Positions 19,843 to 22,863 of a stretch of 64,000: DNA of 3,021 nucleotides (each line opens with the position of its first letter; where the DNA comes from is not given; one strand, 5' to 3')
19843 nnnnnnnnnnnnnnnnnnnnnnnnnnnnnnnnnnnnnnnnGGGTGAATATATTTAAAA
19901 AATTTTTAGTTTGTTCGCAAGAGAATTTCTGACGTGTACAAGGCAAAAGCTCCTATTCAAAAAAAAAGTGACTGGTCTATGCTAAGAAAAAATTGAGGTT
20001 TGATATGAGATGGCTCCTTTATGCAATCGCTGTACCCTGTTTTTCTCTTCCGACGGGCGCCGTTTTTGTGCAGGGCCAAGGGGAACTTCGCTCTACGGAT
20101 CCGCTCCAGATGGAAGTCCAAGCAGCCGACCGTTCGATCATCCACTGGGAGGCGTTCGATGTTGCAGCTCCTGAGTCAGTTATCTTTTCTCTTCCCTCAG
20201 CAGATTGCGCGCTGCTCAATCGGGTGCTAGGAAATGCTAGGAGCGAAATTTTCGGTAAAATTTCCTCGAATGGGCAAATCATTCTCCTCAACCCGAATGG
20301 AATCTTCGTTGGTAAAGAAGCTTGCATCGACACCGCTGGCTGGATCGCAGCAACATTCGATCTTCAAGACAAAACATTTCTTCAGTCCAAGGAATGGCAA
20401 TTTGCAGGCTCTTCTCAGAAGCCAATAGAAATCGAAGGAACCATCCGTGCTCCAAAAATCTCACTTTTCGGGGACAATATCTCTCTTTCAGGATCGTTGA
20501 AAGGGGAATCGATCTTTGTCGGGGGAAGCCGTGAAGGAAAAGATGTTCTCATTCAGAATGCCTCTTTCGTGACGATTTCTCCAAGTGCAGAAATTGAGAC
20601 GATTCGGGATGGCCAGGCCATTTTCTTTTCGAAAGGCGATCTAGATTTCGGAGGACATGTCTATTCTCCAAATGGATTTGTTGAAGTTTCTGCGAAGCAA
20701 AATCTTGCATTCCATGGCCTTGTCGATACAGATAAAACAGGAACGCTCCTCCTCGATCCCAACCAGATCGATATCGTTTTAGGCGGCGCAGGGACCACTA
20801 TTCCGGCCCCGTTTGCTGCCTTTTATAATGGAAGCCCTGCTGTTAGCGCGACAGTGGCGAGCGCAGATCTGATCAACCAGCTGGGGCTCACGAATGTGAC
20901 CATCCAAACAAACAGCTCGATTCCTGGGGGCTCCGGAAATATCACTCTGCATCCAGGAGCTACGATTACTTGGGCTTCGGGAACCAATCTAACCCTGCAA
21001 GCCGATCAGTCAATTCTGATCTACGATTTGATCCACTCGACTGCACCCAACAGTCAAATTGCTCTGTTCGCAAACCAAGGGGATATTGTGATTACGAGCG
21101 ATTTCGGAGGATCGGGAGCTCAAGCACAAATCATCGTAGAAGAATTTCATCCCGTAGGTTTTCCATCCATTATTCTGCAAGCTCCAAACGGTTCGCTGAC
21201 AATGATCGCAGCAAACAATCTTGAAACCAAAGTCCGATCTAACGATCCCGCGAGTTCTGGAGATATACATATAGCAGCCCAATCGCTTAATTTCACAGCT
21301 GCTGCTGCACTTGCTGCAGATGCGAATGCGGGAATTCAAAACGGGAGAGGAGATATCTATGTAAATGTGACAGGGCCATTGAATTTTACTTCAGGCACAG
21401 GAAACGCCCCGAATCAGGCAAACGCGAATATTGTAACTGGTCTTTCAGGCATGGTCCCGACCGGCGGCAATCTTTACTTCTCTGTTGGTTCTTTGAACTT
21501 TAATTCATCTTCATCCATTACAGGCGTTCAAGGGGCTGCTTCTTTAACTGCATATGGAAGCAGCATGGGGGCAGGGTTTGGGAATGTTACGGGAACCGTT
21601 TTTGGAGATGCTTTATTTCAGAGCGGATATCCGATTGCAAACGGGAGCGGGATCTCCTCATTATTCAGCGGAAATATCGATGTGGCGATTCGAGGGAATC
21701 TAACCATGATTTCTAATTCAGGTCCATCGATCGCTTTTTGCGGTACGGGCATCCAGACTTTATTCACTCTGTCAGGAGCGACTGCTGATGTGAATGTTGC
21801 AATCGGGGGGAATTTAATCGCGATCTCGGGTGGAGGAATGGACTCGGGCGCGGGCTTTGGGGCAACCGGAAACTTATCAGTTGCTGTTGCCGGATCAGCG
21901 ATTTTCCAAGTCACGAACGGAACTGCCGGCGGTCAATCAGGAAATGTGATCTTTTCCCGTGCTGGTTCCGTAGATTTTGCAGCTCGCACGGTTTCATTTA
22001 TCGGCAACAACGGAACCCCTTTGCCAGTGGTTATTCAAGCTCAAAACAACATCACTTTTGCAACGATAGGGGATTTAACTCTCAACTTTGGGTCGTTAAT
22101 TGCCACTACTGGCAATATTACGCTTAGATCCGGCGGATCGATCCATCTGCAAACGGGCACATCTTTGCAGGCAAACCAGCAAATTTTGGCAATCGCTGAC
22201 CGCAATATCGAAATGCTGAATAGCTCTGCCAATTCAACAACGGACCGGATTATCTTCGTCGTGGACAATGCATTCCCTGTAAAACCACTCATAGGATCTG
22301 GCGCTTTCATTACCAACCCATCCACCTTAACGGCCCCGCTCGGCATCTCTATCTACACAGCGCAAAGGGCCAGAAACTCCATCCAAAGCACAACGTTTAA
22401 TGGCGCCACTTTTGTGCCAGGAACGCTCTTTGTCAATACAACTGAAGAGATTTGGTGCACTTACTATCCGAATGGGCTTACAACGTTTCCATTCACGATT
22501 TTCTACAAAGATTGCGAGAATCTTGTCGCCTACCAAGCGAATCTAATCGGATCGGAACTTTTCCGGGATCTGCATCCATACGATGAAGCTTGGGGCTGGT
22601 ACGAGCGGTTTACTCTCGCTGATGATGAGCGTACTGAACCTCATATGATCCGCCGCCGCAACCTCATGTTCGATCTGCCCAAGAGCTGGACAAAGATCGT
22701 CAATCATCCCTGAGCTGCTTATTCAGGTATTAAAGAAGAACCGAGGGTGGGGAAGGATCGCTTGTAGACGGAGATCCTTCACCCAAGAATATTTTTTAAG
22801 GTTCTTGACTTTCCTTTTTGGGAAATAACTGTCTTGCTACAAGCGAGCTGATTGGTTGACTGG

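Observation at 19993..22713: Orphan TPS-domain (TpsA/FHA-like) exoprotein with no TpsB partner in the window, divergent from the toxin cassette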

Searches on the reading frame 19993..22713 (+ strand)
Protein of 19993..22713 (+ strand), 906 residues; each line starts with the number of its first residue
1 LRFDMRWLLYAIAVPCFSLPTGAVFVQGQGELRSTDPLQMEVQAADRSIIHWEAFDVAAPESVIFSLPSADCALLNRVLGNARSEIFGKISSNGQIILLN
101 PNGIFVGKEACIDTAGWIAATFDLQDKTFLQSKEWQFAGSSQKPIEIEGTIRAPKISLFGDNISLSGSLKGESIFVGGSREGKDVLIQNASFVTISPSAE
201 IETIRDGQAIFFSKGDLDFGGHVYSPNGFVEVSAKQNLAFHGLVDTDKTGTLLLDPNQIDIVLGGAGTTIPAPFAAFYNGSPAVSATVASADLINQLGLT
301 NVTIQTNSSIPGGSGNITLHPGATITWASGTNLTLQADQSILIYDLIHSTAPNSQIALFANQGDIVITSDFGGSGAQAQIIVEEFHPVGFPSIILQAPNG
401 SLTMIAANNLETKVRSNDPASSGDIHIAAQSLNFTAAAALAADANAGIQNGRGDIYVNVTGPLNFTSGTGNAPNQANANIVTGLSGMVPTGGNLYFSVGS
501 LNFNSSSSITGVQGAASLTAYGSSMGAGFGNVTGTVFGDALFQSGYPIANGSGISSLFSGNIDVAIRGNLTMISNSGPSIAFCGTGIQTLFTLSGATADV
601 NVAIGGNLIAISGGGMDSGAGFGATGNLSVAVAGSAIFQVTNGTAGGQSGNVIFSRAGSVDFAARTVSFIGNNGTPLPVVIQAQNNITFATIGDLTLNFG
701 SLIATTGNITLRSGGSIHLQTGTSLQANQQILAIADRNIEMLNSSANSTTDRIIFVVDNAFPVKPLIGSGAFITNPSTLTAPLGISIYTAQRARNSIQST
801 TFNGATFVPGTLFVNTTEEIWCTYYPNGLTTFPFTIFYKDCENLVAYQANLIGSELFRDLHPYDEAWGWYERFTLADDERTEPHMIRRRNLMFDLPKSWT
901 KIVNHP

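Call 6: search_protein_families(library=pfam, proteins=[window:19993-22713:+], max_evalue=0.01)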
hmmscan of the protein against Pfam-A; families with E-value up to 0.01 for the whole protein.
window:19993-22713:+ (906 aa): 1 family
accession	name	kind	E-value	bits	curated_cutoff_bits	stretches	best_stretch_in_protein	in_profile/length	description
PF05860.19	TPS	-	1.1e-22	81.7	33.5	1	44-184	33-181/252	TPS secretion domain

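Call 7: search_protein_families(library=ncbifam, proteins=[window:19993-22713:+], max_evalue=0.01)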
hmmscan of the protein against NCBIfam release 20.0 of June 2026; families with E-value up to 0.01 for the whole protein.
window:19993-22713:+ (906 aa): 1 family
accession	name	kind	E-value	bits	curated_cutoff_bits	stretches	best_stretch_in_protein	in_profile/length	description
TIGR01901.1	adhes_NPXG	domain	1.4e-17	63.4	29.1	1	50-123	2-77/79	filamentous hemagglutinin N-terminal domain-containing protein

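Call 11: find_homologous_proteins(query=window:20005-22710:+)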
Query window:20005-22710:+ (902 aa): 408 proteins with E <= 0.001 among 8000 candidates; the best 120 are listed.
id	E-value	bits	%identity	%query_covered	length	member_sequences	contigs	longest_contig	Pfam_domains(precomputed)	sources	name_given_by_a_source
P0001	0.0e+0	1988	100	100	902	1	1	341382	PF05860.20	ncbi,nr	ncbi:MAG: filamentous hemagglutinin N-terminal domain-containing protein [Parachlamydiales bacterium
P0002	0.0e+0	1432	73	100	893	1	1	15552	PF05860.20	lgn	-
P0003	9.7e-280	949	52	100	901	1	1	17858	PF05860.20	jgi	jgi:filamentous hemagglutinin family protein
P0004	1.5e-271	921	50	98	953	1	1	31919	PF05860.20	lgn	-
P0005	5.5e-262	890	49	100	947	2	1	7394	PF05860.20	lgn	-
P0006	1.5e-247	842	48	100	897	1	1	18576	PF05860.20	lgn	-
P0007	3.6e-91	325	30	84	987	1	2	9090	PF05860.20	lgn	-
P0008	6.3e-67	244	26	49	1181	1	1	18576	PF05860.20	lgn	-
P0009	1.2e-65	240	30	99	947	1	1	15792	PF05860.20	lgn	-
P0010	2.9e-59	219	33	22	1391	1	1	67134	PF05860.20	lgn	-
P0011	4.5e-57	212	37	23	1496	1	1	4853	PF05860.20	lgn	-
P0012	3.5e-54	202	30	37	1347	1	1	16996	PF05860.20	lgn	-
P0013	5.2e-52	195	36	23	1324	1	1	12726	PF05860.20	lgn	-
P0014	1.2e-45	174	34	21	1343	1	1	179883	PF05860.20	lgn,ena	-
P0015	2.1e-41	160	32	47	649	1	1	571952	PF05860.20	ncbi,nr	ncbi:MAG: filamentous hemagglutinin N-terminal domain-containing protein [Parachlamydiales bacterium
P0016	2.5e-41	160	28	96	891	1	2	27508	PF05860.20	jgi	jgi:filamentous hemagglutinin family protein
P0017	1.4e-38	151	29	26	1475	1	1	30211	PF05860.20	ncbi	-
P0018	3.5e-36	143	37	16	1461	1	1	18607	PF05860.20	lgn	-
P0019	3.5e-36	143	37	17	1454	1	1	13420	PF05860.20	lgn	-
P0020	5.7e-36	142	35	21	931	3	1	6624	PF05860.20,PF10106.15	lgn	-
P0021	1.2e-35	141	38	16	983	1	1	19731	PF05860.20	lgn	-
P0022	1.5e-35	141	34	18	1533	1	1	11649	PF05860.20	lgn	-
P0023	2.0e-35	140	29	34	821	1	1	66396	PF05860.20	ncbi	-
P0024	2.9e-33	133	38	19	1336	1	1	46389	PF05860.20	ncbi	-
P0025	6.9e-33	132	33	25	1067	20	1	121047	PF05860.20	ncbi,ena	-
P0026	7.5e-33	132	29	78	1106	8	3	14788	PF05860.20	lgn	-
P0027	3.0e-31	126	33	25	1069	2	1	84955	PF05860.20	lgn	-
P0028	1.0e-30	125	32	25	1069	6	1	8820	PF05860.20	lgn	-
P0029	1.7e-30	124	40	16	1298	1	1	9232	PF05860.20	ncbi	-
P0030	8.1e-30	122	41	19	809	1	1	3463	PF05860.20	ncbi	-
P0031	1.2e-29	121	36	19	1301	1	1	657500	PF05860.20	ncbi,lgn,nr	ncbi:MAG: filamentous hemagglutinin N-terminal domain-containing protein [Verrucomicrobiales bacteri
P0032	2.6e-29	120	32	27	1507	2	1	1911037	PF05860.20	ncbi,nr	ncbi:MAG: filamentous hemagglutinin N-terminal domain-containing protein [Simkaniaceae bacterium]|nr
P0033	1.2e-28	118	38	19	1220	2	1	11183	PF05860.20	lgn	-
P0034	3.2e-28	116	36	20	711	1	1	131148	PF05860.20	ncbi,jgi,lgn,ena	jgi:filamentous hemagglutinin family protein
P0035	8.7e-28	115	31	19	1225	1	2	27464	PF05860.20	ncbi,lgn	-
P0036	1.7e-26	111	33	17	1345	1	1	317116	PF18886.7,PF05860.20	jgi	jgi:filamentous hemagglutinin family protein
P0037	2.1e-26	110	34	20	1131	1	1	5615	PF05860.20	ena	-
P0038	2.8e-26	110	35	18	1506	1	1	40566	PF05860.20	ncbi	-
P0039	6.3e-26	109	28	25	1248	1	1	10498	PF05860.20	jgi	jgi:filamentous hemagglutinin family protein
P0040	3.3e-25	106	37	15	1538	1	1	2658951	PF05860.20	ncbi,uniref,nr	ncbi:filamentous hemagglutinin N-terminal domain-containing protein [Thermosynechococcus sp. PKX82]|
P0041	5.2e-25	106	39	20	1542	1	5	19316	PF05860.20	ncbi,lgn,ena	-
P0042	1.5e-24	104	33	18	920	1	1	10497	PF13018.12,PF05860.20,PF18657.7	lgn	-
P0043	1.8e-24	104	33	16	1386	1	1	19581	PF05860.20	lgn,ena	-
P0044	1.9e-24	104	31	26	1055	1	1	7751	PF05860.20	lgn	-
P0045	3.7e-24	103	33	18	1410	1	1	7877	PF05860.20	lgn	-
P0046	8.7e-24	102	32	18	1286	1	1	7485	PF05860.20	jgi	jgi:filamentous hemagglutinin family protein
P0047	2.1e-23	100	31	22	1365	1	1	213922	PF12951.14,PF05860.20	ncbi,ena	-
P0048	2.7e-23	100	38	16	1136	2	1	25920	PF05860.20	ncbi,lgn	-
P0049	3.1e-23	100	35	18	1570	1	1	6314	PF12951.14,PF13018.12,PF05860.20,PF18657.7,PF18676.7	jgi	jgi:filamentous hemagglutinin family protein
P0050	6.5e-23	99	38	15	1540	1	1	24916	PF05860.20,PF18676.7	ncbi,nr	ncbi:MAG: filamentous hemagglutinin N-terminal domain-containing protein [Negativicutes bacterium]|n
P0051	1.0e-22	98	31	18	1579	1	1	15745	PF05860.20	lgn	-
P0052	1.7e-22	97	29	26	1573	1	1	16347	PF05860.20,PF18676.7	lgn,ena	-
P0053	2.1e-22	97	34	18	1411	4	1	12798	PF05860.20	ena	-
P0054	5.0e-22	96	39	15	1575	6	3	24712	PF05860.20,PF18676.7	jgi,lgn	jgi:filamentous hemagglutinin family protein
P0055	1.0e-21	95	33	19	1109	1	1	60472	PF05860.20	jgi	-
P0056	2.3e-21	94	36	15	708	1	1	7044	PF12951.14,PF05860.20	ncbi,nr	ncbi:MAG TPA: filamentous hemagglutinin N-terminal domain-containing protein, partial [Nitrospira sp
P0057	3.4e-21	93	33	18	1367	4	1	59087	PF13018.12,PF05860.20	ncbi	ncbi:MAG: filamentous hemagglutinin N-terminal domain-containing protein, partial [Citrobacter sp.]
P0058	3.8e-21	93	37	16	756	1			PF05860.20,PF07581.18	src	-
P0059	4.0e-21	93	33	18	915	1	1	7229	PF13018.12,PF05860.20,PF18657.7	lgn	-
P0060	7.0e-21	92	36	20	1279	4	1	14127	PF05860.20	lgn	-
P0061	8.3e-21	92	37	18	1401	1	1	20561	PF05860.20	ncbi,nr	ncbi:MAG: Heme/hemopexin-binding protein, partial [Candidatus Anoxychlamydiales bacterium]|nr:Heme/h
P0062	9.0e-21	92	36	16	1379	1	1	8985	PF12951.14,PF05860.20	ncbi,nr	ncbi:MAG TPA: autotransporter-associated beta strand repeat-containing protein, partial [Pseudomonad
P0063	1.0e-20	92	37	16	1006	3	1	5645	PF05860.20,PF18676.7,PF07581.18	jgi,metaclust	metaclust:\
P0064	1.2e-20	91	39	16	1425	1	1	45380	PF05860.20,PF18676.7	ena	-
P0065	1.4e-20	91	37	16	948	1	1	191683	PF18886.7,PF05860.20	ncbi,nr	ncbi:MAG: filamentous hemagglutinin N-terminal domain-containing protein [Nitrospira sp.]|nr:MAG: fi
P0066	1.7e-20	91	36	20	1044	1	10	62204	PF05860.20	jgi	jgi:filamentous hemagglutinin family protein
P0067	2.0e-20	91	32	29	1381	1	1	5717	PF05860.20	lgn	-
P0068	2.3e-20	90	27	39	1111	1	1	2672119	PF13018.12,PF05860.20,PF18657.7,PF18676.7,PF07581.18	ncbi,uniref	ncbi:filamentous hemagglutinin N-terminal domain-containing protein [Cupriavidus sp. TMH.W2]|uniref:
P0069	3.4e-20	90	42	13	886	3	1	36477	PF12951.14,PF05860.20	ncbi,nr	ncbi:MAG TPA: filamentous hemagglutinin N-terminal domain-containing protein, partial [Burkholderial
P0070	4.6e-20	89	37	19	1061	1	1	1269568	PF05860.20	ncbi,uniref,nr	ncbi:two-partner secretion domain-containing protein [Mangrovitalea sediminis]|uniref:two-partner se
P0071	8.7e-20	89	34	16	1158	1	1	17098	PF05860.20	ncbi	ncbi:MAG: filamentous hemagglutinin family protein, partial [Gammaproteobacteria bacterium]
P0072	1.1e-19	88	38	14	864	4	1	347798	PF18886.7,PF05860.20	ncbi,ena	-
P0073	1.2e-19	88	30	18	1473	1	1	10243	PF18886.7,PF05860.20,PF18657.7,PF18676.7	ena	-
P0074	1.5e-19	88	29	18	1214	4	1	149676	PF05860.20,PF07581.18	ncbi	-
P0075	2.3e-19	87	35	16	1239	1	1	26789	PF05860.20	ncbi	-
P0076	2.7e-19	87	36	17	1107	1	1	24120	PF05860.20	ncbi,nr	ncbi:MAG: filamentous hemagglutinin N-terminal domain-containing protein, partial [Verrucomicrobiae 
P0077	3.1e-19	87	37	13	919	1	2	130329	PF05860.20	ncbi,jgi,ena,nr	ncbi:MAG: filamentous hemagglutinin N-terminal domain-containing protein [Sulfuritalea sp.]|jgi:fila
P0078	3.6e-19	86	31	19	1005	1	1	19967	PF05860.20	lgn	-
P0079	3.6e-19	86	36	15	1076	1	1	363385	PF05860.20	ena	-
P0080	3.7e-19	86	36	19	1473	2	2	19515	PF05860.20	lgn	-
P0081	3.8e-19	86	35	14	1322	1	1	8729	PF05860.20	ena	-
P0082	4.1e-19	86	28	24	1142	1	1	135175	PF05860.20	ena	-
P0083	4.5e-19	86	29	37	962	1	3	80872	PF05860.20,PF07581.18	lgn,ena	-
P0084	4.8e-19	86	33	19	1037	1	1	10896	PF13018.12,PF05860.20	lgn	-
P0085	4.9e-19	86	35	17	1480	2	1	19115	PF14312.13,PF05860.20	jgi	-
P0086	5.0e-19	86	33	18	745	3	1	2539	PF05860.20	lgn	-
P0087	5.2e-19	86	34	17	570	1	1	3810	PF13018.12,PF05860.20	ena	-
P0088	5.6e-19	86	34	14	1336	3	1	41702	PF05860.20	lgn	-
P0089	5.9e-19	86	28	28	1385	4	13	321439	PF07691.18,PF05860.20,PF18657.7,PF10528.15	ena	-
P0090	6.1e-19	86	29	21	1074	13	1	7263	PF05860.20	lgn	-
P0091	6.2e-19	86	35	21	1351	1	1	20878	PF05860.20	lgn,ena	-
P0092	6.3e-19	86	32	17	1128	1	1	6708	PF05860.20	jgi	jgi:filamentous hemagglutinin family protein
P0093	6.6e-19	86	36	16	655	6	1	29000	PF14312.13,PF05860.20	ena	-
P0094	7.0e-19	86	33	18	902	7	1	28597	PF05860.20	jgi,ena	jgi:filamentous hemagglutinin family protein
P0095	7.8e-19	85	37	14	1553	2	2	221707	PF05860.20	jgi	-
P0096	9.0e-19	85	30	24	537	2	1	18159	PF05860.20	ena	-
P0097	1.0e-18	85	38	16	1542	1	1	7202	PF05860.20,PF18888.6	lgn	-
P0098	1.1e-18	85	32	19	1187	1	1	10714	PF05860.20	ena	-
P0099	1.4e-18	85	37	19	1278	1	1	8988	PF05860.20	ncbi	-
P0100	1.6e-18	84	35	17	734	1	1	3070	PF05860.20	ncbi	-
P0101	1.7e-18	84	34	16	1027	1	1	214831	PF05860.20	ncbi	ncbi:MAG TPA: filamentous hemagglutinin N-terminal domain-containing protein [Steroidobacteraceae ba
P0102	2.2e-18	84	34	17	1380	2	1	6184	PF12951.14,PF05860.20,PF21471.4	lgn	-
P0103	2.7e-18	84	39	17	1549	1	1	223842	PF05860.20,PF18676.7,PF07581.18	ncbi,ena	-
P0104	2.9e-18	83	41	13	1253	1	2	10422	PF05860.20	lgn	-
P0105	3.3e-18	83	33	19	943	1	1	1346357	PF05860.20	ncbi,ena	-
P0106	3.6e-18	83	32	18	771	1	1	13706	PF13018.12,PF05860.20,PF18657.7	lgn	-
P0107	3.7e-18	83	38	15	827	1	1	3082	PF14312.13,PF13018.12,PF05860.20,PF18888.6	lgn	-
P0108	3.9e-18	83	40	15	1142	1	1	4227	PF05860.20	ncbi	-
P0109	4.8e-18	83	36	14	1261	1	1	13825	PF05860.20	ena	-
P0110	6.2e-18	82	33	15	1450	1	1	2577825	PF13018.12,PF05860.20,PF18888.6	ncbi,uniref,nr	ncbi:MAG: filamentous hemagglutinin N-terminal domain-containing protein [Limnohabitans sp.]|uniref:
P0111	6.7e-18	82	32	18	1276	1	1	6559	PF05860.20,PF07581.18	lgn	-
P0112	7.7e-18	82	27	39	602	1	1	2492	PF05860.20,PF18657.7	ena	-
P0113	8.2e-18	82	36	16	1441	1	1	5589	PF18886.7,PF05860.20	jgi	jgi:filamentous hemagglutinin family protein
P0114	9.2e-18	82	33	23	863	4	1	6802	PF05860.20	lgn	-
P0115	9.3e-18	82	32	17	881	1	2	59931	PF05860.20,PF18657.7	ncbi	-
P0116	9.5e-18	82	35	18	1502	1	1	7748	PF12951.14,PF05860.20,PF12810.14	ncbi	-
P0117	1.2e-17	81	36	13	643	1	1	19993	PF05860.20,PF07581.18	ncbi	-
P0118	1.2e-17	81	31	23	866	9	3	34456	PF05860.20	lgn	-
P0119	1.4e-17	81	37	12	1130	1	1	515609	PF05860.20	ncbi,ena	-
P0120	1.6e-17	81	32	19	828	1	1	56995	PF05860.20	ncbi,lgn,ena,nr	ncbi:MAG: filamentous hemagglutinin N-terminal domain-containing protein [Sulfuritalea sp.]|nr:filam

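Call 12: find_encoding_contigs(protein=window:20005-22710:+, flank=10000)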
Protein window:20005-22710:+ (902 aa): no gene with exactly this product is on record in the collection.

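Call 13: find_encoding_contigs(protein=P0001, flank=10000, max_places=3)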
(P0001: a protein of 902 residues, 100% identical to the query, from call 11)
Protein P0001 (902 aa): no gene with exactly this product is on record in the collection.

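Call 14: find_encoding_contigs(protein=P0002, flank=10000, max_places=3)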
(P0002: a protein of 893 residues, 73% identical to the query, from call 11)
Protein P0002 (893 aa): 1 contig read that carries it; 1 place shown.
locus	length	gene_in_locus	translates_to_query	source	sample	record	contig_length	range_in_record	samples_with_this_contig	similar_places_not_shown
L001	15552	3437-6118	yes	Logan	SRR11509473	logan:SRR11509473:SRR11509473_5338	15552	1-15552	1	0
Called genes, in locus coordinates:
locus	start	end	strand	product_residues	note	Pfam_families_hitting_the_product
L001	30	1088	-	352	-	PF02684:LpxB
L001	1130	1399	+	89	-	PF01428:zf-AN1 (faint)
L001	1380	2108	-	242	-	PF00326:Peptidase_S9 (faint)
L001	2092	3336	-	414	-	PF01743:PolyA_pol, PF12627:PolyA_pol_RNAbd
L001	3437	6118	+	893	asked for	PF05860:TPS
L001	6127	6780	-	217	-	PF26541:MafI2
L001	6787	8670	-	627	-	PF15542:Ntox50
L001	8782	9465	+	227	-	PF13462:Thioredoxin_4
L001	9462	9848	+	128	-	PF02600:DsbB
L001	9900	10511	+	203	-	PF00265:TK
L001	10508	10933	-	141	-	PF03942:DTW (weak)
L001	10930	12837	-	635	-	PF00580:UvrD-helicase, PF13245:AAA_19, PF13604:AAA_30 (faint), PF01443:Viral_helicase1 (faint), PF13361:UvrD_C, PF13538:UvrD_C_2 (weak)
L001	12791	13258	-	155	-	PF00825:Ribonuclease_P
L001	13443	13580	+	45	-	PF00444:Ribosomal_L36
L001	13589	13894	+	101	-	PF00253:Ribosomal_S14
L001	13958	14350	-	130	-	PF14237:GYF_2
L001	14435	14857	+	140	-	PF03780:Asp23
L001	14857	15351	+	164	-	-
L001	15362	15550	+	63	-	?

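Call 15: find_encoding_contigs(protein=P0003, flank=10000, max_places=3)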
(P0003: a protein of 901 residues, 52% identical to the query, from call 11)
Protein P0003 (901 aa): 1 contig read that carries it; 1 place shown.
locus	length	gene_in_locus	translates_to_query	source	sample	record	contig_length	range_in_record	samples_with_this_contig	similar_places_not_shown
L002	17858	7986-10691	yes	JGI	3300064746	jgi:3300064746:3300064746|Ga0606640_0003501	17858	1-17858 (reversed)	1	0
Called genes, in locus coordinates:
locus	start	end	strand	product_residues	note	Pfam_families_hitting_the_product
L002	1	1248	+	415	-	?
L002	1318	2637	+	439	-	PF05150:Legionella_OMP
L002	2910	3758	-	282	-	-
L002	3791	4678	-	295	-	-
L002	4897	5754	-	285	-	PF00165:HTH_AraC, PF12833:HTH_18, PF00165:HTH_AraC (weak), PF06445:GyrI-like, PF14526:Cass2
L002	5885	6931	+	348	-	PF01435:Peptidase_M48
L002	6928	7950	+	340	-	-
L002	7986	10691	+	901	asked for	PF05860:TPS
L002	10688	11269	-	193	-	-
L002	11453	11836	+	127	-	PF01817:CM_2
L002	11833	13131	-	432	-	PF00919:UPF0004, PF04055:Radical_SAM, PF01938:TRAM (weak)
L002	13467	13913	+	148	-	PF00572:Ribosomal_L13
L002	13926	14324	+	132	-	PF00380:Ribosomal_S9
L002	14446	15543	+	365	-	-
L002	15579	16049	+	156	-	PF03061:4HBT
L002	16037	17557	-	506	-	PF02074:Peptidase_M32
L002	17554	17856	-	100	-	?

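Call 19: search_solved_structures(query=window:20005-22710:+, max_evalue=1)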
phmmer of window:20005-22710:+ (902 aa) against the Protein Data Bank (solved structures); distinct sequences matched with E-value up to 1: 8.
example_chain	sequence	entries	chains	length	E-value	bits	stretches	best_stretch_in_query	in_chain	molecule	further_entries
8cpk_A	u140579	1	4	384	5.1e-25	90.9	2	15-192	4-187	EtpA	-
8vba_A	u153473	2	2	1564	1.1e-22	83.1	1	12-171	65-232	EtpA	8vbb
2odl_A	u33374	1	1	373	2.8e-15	58.7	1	41-261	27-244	Adhesin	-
4i84_A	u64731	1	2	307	2.3e-13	52.3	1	15-121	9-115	Heme/hemopexin-binding protein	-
4rm6_A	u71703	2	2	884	1.1e-12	50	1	14-121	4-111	Heme/hemopexin-binding protein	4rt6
4il7_A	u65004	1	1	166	0.021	16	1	235-344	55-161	Putative uncharacterized protein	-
6bo3_A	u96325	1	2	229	0.031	15.5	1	235-344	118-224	Uncharacterized protein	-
3j31_Q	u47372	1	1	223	0.057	14.6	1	235-342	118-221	A223 penton base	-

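Call 21: find_encoding_contigs(protein=P0032, flank=10000, max_places=2)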
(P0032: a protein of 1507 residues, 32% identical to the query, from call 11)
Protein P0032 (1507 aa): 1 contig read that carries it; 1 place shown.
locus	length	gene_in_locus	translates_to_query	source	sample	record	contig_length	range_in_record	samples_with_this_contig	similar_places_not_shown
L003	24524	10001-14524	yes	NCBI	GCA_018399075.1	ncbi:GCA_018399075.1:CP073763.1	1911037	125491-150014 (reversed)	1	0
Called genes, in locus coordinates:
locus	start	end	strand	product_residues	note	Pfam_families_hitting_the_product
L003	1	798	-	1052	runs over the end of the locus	PF03717:PBP_dimer, PF00905:Transpeptidase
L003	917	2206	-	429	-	-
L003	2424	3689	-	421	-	-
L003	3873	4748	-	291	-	-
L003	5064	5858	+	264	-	PF00318:Ribosomal_S2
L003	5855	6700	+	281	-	PF00889:EF_TS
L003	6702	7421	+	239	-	PF00696:AA_kinase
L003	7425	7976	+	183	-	PF01765:RRF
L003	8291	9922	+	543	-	PF07244:POTRA (faint), PF08479:POTRA_2 (faint), PF03865:ShlB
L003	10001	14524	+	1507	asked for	PF05860:TPS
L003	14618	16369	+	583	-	-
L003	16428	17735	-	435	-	PF01128:IspD, PF12804:NTP_transf_3, PF02348:CTP_transf_3 (faint), PF00106:adh_short, PF01370:Epimerase, PF08659:KR (faint), PF13561:adh_short_C2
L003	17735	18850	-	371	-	PF00217:ATP-gua_Ptrans, PF27454:McsB_C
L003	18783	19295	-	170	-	PF02151:UVR (weak)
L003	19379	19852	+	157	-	-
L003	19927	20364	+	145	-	PF00583:Acetyltransf_1, PF13673:Acetyltransf_10, PF13508:Acetyltransf_7, PF08445:FR47 (weak)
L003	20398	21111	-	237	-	-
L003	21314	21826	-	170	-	-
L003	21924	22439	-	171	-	-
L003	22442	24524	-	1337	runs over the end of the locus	-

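Call 22: find_encoding_contigs(protein=P0015, flank=10000, max_places=2)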
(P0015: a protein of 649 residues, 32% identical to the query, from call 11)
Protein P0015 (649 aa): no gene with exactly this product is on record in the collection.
